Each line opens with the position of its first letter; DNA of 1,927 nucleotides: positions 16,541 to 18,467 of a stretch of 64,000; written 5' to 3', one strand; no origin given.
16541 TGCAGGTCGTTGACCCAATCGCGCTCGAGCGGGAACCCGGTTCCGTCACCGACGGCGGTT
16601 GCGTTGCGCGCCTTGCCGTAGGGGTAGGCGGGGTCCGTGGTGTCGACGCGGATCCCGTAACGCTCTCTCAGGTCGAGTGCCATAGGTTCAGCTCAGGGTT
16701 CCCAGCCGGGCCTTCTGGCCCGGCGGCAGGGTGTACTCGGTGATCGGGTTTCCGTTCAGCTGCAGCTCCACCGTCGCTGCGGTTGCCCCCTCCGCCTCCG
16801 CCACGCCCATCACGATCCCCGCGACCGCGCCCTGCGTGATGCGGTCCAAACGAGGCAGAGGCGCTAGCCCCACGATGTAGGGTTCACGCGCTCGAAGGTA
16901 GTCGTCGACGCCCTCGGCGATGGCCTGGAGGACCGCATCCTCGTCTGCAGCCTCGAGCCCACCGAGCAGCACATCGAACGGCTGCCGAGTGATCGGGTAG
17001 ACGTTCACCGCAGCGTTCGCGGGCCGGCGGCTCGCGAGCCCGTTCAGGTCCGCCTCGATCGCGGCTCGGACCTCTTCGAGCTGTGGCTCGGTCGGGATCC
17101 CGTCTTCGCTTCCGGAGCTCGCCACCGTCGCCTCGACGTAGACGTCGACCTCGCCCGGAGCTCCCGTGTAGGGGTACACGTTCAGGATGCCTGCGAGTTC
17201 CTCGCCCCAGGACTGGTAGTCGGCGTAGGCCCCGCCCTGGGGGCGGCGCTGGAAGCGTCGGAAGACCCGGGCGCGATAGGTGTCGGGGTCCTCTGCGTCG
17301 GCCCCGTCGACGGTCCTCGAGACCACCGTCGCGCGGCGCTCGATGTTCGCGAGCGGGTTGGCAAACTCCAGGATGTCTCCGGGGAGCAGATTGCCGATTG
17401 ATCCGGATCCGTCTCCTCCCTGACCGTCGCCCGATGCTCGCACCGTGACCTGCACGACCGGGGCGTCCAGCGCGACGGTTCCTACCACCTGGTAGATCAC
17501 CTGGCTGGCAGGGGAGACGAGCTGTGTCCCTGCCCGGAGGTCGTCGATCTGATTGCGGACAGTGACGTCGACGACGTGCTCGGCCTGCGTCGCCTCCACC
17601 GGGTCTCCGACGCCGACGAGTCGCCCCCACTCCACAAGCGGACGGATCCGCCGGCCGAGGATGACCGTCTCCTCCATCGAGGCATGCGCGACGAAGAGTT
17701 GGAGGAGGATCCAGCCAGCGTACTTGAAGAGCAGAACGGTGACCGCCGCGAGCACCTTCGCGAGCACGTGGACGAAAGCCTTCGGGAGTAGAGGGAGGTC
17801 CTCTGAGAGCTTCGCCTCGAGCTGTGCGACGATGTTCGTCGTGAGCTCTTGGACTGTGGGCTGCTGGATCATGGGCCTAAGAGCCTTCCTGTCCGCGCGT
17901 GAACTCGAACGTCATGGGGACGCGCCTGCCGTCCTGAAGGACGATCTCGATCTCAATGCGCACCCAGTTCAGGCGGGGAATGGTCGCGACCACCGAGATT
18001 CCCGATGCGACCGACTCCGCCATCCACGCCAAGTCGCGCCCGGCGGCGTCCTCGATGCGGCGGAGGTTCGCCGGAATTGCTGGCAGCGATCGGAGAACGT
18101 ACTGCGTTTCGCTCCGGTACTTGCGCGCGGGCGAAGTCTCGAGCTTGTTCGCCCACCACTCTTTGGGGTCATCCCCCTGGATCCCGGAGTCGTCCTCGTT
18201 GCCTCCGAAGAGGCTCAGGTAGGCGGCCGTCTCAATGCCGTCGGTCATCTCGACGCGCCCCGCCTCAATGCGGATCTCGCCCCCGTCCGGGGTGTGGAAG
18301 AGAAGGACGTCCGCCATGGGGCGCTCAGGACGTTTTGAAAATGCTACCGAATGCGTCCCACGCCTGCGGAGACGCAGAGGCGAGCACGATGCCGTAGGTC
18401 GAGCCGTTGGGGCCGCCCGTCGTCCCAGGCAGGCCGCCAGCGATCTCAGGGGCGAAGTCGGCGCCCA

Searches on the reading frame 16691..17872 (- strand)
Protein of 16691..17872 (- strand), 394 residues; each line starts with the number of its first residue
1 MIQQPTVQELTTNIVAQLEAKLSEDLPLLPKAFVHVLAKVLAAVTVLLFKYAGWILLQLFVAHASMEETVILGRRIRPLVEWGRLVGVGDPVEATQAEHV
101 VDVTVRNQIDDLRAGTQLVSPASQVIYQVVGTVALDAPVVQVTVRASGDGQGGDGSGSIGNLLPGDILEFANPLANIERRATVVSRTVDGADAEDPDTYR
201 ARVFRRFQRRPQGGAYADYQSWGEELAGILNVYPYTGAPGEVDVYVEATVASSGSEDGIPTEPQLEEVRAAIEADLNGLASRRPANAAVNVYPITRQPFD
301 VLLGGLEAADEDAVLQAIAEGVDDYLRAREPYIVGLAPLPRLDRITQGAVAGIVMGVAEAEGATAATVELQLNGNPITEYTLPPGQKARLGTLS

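Call 5: search_protein_families(library=pfam, proteins=[window:16691-17872:-], max_evalue=0.1)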
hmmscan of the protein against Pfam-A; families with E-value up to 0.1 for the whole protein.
window:16691-17872:- (394 aa): 1 family
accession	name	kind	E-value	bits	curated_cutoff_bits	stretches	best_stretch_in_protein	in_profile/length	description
PF04865.19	Baseplate_J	-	5.5e-29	101.7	21.1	1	79-329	5-240/255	Baseplate J-like protein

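Call 6: search_protein_families(library=phrogs, proteins=[window:16691-17872:-], max_evalue=0.01)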
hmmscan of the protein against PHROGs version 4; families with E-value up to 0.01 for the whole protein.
window:16691-17872:- (394 aa): 3 families
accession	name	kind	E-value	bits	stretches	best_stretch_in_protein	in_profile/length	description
phrog_6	-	tail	6.6e-34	118.4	1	1-393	66-401/548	baseplate wedge subunit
phrog_1608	-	tail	1.8e-12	48.1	1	188-328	2-134/192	tail protein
phrog_2103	-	tail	0.00083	19.9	1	1-147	2-134/162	baseplate protein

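Call 27: find_related_loci(query=window:16691-17872:-, collection=viral_contigs, flank=8000)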
Query window:16691-17872:- (394 aa) in viral_contigs; peptide patterns used: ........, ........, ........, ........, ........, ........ (x = any residue, [..] = any of these).
20 stretches matched a pattern; 1 encode a relative of the query (tblastn E <= 1e-3); 1 distinct loci.
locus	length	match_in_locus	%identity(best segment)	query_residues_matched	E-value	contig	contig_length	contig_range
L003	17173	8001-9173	44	6-393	7e-98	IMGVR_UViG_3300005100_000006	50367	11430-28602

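Call 43: find_related_loci(query=window:16691-17872:-, collection=genome_contigs, flank=8000)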
Query window:16691-17872:- (394 aa) in genome_contigs; peptide patterns used: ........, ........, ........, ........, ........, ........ (x = any residue, [..] = any of these).
593 stretches matched a pattern, but none encodes a relative of the query by tblastn (E <= 1e-3).

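Call 44: search_protein_families(library=phrogs, proteins=[L003:9178-9957:+, L003:10276-11856:+, L003:11856-13298:+, L003:13259-14971:+], max_evalue=0.001)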
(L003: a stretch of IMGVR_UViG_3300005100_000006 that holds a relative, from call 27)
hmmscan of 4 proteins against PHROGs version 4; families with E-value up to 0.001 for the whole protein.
L003:9178-9957:+ (260 aa): 2 families
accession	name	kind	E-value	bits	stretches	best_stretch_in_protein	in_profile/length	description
phrog_4920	-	unknown function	5.1e-32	112.2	1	6-258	32-252/253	-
phrog_203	-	tail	2e-09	38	1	49-113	56-125/224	baseplate wedge subunit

L003:10276-11856:+ (527 aa): 4 families
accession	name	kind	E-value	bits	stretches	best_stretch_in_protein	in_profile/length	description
phrog_20050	-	unknown function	4.6e-15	56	1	10-100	44-136/571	-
phrog_22875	-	unknown function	1.2e-12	47.7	1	159-341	104-287/837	-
phrog_10818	-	unknown function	4.8e-09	35.6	1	158-370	183-394/1496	-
phrog_17462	-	unknown function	1.8e-06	27.9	1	157-326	85-254/542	-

L003:11856-13298:+ (481 aa): 0 families

L003:13259-14971:+ (571 aa): 0 families

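Call 98: find_related_loci(query=window:16691-17872:-, collection=metagenome_contigs, flank=7000)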
Query window:16691-17872:- (394 aa) in metagenome_contigs; peptide patterns used: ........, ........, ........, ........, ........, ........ (x = any residue, [..] = any of these).
600 stretches matched a pattern, but none encodes a relative of the query by tblastn (E <= 1e-3).

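Call 100: find_related_loci(query=A7, collection=viral_contigs, flank=6000)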
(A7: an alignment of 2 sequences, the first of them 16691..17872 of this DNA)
Query A7 (394 aa) in viral_contigs; peptide patterns used: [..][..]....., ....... (x = any residue, [..] = any of these).
97 stretches matched a pattern; 69 encode a relative of the query (tblastn E <= 1e-3); 69 distinct loci.
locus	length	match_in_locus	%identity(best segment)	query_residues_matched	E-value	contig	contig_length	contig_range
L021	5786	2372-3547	59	5-394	5e-140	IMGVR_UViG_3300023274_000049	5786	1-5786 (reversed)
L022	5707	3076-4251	58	5-394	8e-140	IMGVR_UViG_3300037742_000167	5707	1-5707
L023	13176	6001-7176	57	5-394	4e-136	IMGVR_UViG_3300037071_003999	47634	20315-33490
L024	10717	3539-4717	56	5-394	2e-132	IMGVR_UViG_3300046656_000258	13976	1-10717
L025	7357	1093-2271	55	2-393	9e-132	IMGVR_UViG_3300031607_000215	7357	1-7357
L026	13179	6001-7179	59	2-394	4e-141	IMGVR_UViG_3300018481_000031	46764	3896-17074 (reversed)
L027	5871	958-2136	55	2-393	2e-131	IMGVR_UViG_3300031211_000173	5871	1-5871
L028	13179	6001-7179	54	2-393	6e-130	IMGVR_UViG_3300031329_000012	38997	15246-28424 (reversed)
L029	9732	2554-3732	54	2-393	6e-130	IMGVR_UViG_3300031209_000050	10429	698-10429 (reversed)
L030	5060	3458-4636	54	2-393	6e-131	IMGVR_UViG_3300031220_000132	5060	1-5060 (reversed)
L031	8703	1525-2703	54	2-393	6e-130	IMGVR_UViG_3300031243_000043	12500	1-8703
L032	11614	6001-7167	57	5-394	8e-138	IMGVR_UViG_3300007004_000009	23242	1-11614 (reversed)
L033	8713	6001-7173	51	6-394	3e-128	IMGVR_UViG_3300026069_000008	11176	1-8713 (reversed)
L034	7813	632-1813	53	2-394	4e-128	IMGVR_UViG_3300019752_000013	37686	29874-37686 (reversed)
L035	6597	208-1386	55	2-393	2e-128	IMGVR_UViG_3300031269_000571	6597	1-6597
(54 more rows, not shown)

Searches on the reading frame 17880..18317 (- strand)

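Call 5: search_protein_families(library=pfam, proteins=[window:17880-18317:-], max_evalue=0.1)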
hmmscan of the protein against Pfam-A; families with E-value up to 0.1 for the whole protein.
window:17880-18317:- (146 aa): 0 families

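Call 6: search_protein_families(library=phrogs, proteins=[window:17880-18317:-], max_evalue=0.01)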
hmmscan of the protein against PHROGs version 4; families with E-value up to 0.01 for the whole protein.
window:17880-18317:- (146 aa): 1 family
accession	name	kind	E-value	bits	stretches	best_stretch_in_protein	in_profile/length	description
phrog_180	-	tail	1.1e-22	81.2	1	1-139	2-140/148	baseplate wedge subunit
